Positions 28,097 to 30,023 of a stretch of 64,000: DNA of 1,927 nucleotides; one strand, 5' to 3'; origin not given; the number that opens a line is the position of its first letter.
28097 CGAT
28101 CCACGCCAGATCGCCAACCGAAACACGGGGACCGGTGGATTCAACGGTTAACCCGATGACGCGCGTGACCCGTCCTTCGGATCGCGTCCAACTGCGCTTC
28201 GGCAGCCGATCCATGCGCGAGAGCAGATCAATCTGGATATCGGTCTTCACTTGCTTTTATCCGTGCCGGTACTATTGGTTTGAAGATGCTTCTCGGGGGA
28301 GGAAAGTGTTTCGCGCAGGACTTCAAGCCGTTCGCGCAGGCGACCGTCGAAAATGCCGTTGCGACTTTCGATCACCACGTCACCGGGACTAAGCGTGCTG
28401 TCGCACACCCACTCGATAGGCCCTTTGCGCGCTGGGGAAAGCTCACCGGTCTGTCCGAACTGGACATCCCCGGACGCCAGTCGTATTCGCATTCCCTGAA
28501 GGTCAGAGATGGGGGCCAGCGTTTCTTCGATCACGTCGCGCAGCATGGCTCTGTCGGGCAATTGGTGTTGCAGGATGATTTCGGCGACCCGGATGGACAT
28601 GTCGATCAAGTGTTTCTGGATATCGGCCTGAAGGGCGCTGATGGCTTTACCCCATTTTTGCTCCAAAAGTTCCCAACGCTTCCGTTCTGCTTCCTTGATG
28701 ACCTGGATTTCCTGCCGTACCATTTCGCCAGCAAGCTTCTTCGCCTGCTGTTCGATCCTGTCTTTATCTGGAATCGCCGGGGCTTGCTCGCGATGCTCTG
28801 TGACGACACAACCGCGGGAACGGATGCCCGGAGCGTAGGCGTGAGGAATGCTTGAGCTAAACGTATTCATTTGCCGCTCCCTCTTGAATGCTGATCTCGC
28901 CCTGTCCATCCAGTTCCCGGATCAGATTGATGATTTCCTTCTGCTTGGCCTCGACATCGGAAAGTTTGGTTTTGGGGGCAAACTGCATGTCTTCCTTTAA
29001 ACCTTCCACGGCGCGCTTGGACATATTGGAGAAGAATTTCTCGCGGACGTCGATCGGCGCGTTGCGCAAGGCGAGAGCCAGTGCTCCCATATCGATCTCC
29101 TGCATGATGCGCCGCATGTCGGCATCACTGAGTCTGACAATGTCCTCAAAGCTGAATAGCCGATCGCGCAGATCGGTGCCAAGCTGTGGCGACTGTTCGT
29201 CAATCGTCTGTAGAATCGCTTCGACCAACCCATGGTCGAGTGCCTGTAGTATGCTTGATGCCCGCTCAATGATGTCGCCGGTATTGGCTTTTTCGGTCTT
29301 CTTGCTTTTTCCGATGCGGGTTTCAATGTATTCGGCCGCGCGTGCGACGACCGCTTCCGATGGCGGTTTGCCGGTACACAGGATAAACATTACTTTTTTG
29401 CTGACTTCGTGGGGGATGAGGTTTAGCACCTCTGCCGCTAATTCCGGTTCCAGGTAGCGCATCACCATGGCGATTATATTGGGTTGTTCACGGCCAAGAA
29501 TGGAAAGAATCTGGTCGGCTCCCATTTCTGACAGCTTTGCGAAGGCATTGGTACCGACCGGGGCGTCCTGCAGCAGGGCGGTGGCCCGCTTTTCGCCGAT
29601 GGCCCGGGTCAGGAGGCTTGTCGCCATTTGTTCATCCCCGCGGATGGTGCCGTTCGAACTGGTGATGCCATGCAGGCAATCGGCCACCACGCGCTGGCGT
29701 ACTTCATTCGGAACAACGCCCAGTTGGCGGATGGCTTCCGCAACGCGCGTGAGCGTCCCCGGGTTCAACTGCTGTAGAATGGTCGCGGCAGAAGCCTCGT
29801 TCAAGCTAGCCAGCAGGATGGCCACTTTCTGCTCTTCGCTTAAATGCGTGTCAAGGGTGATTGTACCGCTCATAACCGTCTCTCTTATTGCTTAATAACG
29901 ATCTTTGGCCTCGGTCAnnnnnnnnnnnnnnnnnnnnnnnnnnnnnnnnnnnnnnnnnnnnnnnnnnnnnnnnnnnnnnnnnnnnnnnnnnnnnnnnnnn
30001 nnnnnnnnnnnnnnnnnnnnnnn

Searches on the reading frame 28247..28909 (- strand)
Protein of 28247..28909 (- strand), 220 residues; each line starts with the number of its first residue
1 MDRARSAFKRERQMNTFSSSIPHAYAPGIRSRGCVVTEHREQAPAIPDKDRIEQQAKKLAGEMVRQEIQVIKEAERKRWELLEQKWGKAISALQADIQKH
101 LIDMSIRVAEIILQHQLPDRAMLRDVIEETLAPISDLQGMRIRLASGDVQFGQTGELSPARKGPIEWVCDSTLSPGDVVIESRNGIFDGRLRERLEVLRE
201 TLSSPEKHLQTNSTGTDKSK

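Call 46: search_protein_families(library=pfam, proteins=[window:28247-28909:-], max_evalue=0.00001)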
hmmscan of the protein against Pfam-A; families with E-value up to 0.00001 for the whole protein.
window:28247-28909:- (220 aa): 1 family
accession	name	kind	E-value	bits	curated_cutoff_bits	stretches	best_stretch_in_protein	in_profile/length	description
PF02108.21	FliH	-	5.3e-10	39.8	24.1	1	79-196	7-126/128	Flagellar assembly protein FliH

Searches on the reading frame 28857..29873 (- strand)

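Call 46: search_protein_families(library=pfam, proteins=[window:28857-29873:-], max_evalue=0.00001)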
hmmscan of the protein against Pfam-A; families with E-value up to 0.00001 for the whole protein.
window:28857-29873:- (338 aa): 4 families
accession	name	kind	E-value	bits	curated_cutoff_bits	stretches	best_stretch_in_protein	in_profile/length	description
PF01706.21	FliG_C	-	8e-36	123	23.3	1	223-329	2-108/108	FliG C-terminal domain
PF14842.11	FliG_N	-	3.3e-20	73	25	1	11-104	2-95/104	FliG N-terminal domain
PF14841.11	FliG_M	-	2.2e-19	69.9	25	1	120-189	2-71/76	FliG middle domain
PF03448.22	MgtE_N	-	1.4e-08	35.6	25.9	0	247-299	48-100/102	MgtE intracellular N domain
